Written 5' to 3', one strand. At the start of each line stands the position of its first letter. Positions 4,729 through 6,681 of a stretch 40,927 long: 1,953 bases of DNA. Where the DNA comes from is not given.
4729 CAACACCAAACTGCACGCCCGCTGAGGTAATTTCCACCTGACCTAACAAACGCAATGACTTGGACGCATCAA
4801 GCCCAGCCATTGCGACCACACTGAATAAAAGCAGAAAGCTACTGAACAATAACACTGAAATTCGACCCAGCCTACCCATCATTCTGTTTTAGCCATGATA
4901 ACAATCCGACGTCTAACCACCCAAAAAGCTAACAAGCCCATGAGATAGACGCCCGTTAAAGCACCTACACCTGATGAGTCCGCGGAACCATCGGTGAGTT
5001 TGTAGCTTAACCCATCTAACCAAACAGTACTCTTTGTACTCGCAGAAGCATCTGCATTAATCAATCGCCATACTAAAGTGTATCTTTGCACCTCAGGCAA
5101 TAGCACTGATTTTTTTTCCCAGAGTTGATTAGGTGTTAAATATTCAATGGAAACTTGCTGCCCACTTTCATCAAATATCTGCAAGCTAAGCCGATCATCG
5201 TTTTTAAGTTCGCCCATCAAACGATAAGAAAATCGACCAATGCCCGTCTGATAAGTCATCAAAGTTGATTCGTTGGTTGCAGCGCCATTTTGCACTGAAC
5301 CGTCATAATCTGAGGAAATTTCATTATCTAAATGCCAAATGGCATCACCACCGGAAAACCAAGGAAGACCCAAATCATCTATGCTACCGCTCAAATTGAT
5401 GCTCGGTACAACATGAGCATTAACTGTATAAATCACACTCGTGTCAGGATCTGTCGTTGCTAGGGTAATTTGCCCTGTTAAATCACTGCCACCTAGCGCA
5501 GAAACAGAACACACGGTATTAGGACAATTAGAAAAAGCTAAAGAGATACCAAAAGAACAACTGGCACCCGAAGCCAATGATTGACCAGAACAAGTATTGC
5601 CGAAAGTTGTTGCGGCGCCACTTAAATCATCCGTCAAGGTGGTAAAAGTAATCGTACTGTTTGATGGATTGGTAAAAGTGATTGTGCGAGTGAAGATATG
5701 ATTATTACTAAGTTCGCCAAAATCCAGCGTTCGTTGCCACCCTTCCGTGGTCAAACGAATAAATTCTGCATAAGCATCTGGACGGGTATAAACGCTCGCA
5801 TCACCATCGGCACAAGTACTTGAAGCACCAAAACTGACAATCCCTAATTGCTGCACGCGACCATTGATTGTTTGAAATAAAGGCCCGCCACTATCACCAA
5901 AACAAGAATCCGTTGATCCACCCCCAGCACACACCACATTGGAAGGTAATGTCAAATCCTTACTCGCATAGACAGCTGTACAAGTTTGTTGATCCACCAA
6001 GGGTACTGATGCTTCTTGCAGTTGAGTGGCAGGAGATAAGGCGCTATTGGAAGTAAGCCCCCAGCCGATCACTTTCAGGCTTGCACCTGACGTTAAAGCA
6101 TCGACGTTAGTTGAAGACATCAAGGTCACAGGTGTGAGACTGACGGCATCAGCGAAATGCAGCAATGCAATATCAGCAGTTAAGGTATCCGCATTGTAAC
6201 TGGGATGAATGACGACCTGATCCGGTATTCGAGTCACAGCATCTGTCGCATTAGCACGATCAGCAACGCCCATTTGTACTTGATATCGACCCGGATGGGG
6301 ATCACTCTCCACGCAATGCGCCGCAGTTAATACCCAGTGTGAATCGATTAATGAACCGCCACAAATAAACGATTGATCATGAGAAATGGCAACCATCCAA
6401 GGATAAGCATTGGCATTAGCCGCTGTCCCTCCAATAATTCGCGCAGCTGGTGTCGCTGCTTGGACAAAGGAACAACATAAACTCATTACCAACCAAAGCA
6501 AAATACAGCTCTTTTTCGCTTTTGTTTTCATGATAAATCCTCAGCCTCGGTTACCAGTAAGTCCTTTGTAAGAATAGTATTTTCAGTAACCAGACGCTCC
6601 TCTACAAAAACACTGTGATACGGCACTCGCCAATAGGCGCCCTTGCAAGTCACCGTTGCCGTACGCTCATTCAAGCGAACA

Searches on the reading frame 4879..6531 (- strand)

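Call 10: search_protein_families(library=pfam, proteins=[window:4879-6531:-], max_evalue=0.00001)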
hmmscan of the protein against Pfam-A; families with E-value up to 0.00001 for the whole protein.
window:4879-6531:- (550 aa): 2 families
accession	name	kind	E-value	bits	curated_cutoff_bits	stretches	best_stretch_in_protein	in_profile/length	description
PF00089.32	Trypsin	-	7.5e-49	166.9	20.6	1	32-258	1-220/220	Trypsin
PF13365.12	Trypsin_2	-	1.9e-08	35.6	27.6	1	59-226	3-141/144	Trypsin-like peptidase domain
